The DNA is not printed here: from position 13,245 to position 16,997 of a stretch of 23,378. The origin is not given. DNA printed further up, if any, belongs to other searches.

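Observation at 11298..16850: Giant AAA+ ATPase has an unusual architecture and a DD Walker B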

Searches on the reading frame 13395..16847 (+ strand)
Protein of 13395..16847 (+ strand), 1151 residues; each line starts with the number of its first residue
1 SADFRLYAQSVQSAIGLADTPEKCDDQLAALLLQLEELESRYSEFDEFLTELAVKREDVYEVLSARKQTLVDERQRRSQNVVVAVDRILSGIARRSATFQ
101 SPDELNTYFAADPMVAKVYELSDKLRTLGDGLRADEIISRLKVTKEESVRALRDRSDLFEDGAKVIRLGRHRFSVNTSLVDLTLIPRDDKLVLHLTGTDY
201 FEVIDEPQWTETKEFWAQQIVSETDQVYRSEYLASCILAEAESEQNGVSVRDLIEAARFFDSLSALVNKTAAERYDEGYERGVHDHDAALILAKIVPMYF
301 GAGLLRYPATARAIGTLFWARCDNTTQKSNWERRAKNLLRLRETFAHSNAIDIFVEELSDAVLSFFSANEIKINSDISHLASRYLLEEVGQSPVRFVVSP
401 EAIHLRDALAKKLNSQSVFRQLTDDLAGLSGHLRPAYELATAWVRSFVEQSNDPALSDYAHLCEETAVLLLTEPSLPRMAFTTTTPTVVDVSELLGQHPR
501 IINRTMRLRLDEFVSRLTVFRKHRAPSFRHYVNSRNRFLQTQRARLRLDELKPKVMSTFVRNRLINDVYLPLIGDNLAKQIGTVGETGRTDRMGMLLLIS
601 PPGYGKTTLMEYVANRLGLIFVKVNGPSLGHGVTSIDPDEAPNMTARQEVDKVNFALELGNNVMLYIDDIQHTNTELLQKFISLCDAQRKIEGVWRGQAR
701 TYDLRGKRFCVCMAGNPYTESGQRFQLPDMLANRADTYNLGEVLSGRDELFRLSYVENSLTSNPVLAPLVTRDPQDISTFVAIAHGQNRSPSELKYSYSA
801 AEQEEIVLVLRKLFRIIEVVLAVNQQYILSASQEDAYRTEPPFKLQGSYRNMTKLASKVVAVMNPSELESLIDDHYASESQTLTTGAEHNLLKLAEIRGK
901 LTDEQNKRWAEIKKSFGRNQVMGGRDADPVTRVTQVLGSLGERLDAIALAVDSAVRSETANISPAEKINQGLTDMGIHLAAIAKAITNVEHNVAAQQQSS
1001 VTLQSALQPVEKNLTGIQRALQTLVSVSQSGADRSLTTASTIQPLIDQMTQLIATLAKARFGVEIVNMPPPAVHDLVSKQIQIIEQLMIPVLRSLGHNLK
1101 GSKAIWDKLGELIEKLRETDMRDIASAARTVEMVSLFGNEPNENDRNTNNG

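Call 54: predict_structure(alignment_id=A1)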
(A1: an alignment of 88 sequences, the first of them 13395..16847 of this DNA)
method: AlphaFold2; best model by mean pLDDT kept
length: 1151 residues; sequences in the alignment: 88
mean_pLDDT: 84.9   pTM: 0.70
mean pLDDT of the five models: 84.9, 83.8, 78.2, 77.2, 77.1
residues with pLDDT >= 90: 712; 70-90: 210; 50-70: 161; < 50: 68
segments of 3 or more residues with pLDDT < 50: 960-970, 997-999, 1028-1032, 1034-1036, 1059-1070, 1121-1151
pLDDT, mean of each block of 10 residues (from residue 1): 90 94 96 95 90 94 95 94 93 89 92 94 95 94 89 79 83 89 94 95 94 94 95 96 92 95 95 77 92 96 93 97 96 97 92 97 97 94 96 94 96 95 95 97 97 92 96 93 87 96 96 93 94 96 93 72 85 90 74 81 84 92 95 94 96 96 95 91 85 91 92 87 79 84 85 90 90 90 94 93 97 96 90 85 90 95 97 96 91 96 97 91 67 66 67 60 45 57 63 53 62 66 57 50 62 56 38 60 73 61 69 65 43 36 38 29
secondary structure, 60 per line:
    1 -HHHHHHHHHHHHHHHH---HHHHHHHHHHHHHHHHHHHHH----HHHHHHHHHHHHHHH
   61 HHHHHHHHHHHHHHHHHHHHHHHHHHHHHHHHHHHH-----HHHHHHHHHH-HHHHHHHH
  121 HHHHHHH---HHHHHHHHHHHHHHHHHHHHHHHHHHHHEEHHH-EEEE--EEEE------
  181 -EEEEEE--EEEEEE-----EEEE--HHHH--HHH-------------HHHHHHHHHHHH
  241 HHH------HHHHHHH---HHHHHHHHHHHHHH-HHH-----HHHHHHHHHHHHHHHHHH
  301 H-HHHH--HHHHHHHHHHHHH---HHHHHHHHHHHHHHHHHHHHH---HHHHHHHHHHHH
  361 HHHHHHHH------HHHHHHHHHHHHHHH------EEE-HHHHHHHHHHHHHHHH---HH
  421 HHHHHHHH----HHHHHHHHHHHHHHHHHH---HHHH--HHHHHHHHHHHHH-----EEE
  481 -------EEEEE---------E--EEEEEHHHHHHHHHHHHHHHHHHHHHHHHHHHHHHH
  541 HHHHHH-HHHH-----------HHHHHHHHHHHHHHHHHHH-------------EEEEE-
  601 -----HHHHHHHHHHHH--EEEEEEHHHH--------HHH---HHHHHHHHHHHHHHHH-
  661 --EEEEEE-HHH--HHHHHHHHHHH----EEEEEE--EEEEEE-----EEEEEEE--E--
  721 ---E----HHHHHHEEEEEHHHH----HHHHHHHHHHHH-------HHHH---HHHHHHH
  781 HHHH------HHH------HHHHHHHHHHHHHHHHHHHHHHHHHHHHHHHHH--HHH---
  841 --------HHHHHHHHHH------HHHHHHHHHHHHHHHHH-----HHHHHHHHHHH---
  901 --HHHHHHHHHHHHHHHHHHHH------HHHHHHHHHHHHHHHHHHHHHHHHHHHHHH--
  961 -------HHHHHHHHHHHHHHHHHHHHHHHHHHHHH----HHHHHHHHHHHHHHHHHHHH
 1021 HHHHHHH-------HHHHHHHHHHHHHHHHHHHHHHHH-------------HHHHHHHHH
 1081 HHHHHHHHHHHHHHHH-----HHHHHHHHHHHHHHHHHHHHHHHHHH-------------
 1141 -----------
elements in order (helices of 4 or more, strands of 3 or more residues): H2-17 H21-41 H46-96 H102-111 H113-127 H131-158 E165-168 E171-174 E182-187 E190-195 E201-204 H207-210 H229-243 H250-256 H260-273 H283-301 H303-306 H309-321 H325-345 H349-368 H375-389 E396-398 H400-415 H419-428 H433-450 H454-457 H460-472 E478-480 E488-492 E505-509 H510-546 H548-551 H563-581 E595-599 H606-617 E620-625 H626-629 H644-659 E663-668 H675-685 E690-695 E698-703 E709-715 H729-734 E735-739 H740-743 H748-759 H767-770 H774-784 H800-832 H849-858 H865-881 H887-897 H903-922 H929-958 H968-996 H1001-1027 H1035-1058 H1072-1096 H1102-1127
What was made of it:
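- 15048..16157 (+): AAA+ module with lid and post-AAA helices (aa ~1251-1620). AF2 pLDDT mostly above 90 (call 54).
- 15381..15401 (+): Walker B strand VMLYI-D1367-D1368, followed by invariant IQH. Asp replaces the usual catalytic Glu. Strand in the model (call 54).
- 15462..15503 (+): Beta-hairpin between the Walker B helix and the sensor-1 strand (aa 1389-1402), at the pre-sensor-1 position. DSSP of the AF2 model, residues 690-703 (call 54).
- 15540..15542 (+): Sensor-1 Asn1415 (MAGNPY). It lies at the end of a core strand (call 54).
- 15594..15596 (+): Arg1433 (LANRAD), candidate arginine finger. The position in the model is consistent (call 54).
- On Classical AAA (PF00004: p97, FtsH, Vps4): The model has a beta-hairpin at aa 1389-1402 (call 54).
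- Closest known: MoxR-type AAA+ remodellers. Same: A beta-hairpin precedes sensor 1 (call 54).
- Checked: Motifs in the AlphaFold2 model (pLDDT >90 over this region, call 54). A mainly helical region runs from aa ~424 to ~1250, but it contains small beta subdomains at aa ~864-904 and ~1177-1208 (call 54).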

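Call 58: fold_search(model_id=the predicted structure, library=pdb)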
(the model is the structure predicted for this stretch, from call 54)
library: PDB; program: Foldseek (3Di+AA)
matches with E <= 10: 527; with E <= 0.001: 36
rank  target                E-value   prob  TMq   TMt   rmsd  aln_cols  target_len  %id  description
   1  9dx3_F                6.9e-05  1.00  0.12  0.37   9.9       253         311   17  EcRuvB 9-mer pre-assembly complex (released 2026-01-21)
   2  8efv_B                1.2e-04  1.00  0.12  0.35   9.7       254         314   18  Structure of single homo-hexameric Holliday junction ATP-dependent DNA helicase RuvB motor (released 2023-05-10)
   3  9qh4_A                1.3e-04  1.00  0.14  0.54   8.3       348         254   13  NorQ hexamer from Paracoccus denitrificans (released 2026-03-25)
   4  8pqv                  1.6e-04  0.96  0.13  0.06  48.9      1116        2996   12  Cytoplasmic dynein-1 motor domain in post-powerstroke state (released 2024-03-27)
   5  9dx3_B                1.6e-04  1.00  0.12  0.36  12.2       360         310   15  EcRuvB 9-mer pre-assembly complex (released 2026-01-21)
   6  9qh8_F                1.7e-04  1.00  0.15  0.54   8.9       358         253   14  reduced NorQ-NorD VWA domain complex from Paracoccus denitrificans (released 2026-03-25)
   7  9bma                  2.1e-04  0.95  0.12  0.05  48.9      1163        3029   10  Motor domain from full-length human dynein-1 bound to microtubules in apo condition (released 2025-04-23)
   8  7pbl_D                2.2e-04  1.00  0.10  0.31  10.5       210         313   18  RuvAB branch migration motor complexed to the Holliday junction - RuvB AAA+ state s1 [t2 dataset] (released 2022-09-14)
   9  9bcx_6                2.3e-04  1.00  0.11  0.17  22.2       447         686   12  Cryo-EM structure of the S. cerevisiae ORC-Cdc6-Mcm2-7-DNA complex with a fully closed Mcm2-Mcm5 DNA entry gate (released 2025-01-01)
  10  9qh4_F                2.6e-04  1.00  0.15  0.55   8.3       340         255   13  NorQ hexamer from Paracoccus denitrificans (released 2026-03-25)
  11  9qhf_E                2.6e-04  1.00  0.14  0.54   8.3       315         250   14  NorQD complex state 3 from Jhaorihella thermophila (released 2026-03-25)
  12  6l1q_A                2.7e-04  1.00  0.16  0.57   8.0       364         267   13  Crystal structure of AfCbbQ2, a MoxR AAA+-ATPase and CbbQO-type Rubisco activase from Acidithiobacillus ferrooxidans (released 2019-12-18)
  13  8efv_A                2.9e-04  1.00  0.12  0.35  13.5       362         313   16  Structure of single homo-hexameric Holliday junction ATP-dependent DNA helicase RuvB motor (released 2023-05-10)
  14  7v3u_7                3.0e-04  1.00  0.11  0.17  18.6       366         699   14  Cryo-EM structure of MCM double hexamer with structured Mcm4-NSD (released 2022-04-13)
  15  9qh4_C                3.5e-04  1.00  0.15  0.57   8.6       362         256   12  NorQ hexamer from Paracoccus denitrificans (released 2026-03-25)
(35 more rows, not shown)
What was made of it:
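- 15048..16157 (+): Foldseek: RuvB, NorQ, dynein, MCM (call 58).
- On MoxR / AAA_5 group: Foldseek ranks RuvB first (call 58).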
